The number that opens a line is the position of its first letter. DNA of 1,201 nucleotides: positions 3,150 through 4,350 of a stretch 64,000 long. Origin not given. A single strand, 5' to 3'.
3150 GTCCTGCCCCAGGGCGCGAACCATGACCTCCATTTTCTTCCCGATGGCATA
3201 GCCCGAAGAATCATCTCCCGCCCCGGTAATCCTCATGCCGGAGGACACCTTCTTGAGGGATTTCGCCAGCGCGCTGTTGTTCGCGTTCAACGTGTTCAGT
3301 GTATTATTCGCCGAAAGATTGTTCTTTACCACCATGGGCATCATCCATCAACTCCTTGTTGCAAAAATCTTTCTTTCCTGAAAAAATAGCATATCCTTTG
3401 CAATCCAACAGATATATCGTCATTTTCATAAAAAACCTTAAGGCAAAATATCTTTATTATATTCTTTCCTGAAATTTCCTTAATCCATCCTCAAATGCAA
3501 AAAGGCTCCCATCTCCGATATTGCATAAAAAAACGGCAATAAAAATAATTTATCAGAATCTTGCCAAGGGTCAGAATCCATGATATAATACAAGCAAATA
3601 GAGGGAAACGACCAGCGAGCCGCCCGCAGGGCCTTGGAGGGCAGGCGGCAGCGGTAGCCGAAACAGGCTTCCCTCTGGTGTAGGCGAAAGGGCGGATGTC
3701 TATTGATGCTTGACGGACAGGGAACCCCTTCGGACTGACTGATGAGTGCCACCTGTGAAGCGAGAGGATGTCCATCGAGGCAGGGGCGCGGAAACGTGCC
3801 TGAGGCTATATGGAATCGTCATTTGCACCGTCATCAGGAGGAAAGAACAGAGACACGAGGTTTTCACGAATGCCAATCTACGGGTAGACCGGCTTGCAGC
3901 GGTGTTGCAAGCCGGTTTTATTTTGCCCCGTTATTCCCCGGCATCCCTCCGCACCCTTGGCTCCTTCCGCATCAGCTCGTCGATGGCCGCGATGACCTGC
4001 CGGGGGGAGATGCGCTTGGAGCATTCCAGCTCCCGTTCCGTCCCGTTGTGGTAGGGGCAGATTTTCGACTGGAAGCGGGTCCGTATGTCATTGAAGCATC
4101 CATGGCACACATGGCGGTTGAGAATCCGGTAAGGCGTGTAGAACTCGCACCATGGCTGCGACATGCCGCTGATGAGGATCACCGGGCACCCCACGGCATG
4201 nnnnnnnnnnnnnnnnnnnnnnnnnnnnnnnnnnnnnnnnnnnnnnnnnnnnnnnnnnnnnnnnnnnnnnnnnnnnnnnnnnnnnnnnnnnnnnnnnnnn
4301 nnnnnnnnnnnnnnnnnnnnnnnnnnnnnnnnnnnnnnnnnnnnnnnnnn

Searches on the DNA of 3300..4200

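Call 5: search_rna_families(source=window, start=3300, end=4200, threshold=evalue, max_evalue=1, show_alignments=3)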
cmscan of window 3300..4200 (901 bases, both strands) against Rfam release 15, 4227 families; matches with E-value up to 1: 1.
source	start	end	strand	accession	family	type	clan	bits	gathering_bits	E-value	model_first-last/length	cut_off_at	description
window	3683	3875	-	RF02178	SMCR2_2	Gene; lncRNA;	-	22.4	55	0.11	1-165/165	no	Smith-Magenis syndrome chromosome region, candidate 2 conserved region 2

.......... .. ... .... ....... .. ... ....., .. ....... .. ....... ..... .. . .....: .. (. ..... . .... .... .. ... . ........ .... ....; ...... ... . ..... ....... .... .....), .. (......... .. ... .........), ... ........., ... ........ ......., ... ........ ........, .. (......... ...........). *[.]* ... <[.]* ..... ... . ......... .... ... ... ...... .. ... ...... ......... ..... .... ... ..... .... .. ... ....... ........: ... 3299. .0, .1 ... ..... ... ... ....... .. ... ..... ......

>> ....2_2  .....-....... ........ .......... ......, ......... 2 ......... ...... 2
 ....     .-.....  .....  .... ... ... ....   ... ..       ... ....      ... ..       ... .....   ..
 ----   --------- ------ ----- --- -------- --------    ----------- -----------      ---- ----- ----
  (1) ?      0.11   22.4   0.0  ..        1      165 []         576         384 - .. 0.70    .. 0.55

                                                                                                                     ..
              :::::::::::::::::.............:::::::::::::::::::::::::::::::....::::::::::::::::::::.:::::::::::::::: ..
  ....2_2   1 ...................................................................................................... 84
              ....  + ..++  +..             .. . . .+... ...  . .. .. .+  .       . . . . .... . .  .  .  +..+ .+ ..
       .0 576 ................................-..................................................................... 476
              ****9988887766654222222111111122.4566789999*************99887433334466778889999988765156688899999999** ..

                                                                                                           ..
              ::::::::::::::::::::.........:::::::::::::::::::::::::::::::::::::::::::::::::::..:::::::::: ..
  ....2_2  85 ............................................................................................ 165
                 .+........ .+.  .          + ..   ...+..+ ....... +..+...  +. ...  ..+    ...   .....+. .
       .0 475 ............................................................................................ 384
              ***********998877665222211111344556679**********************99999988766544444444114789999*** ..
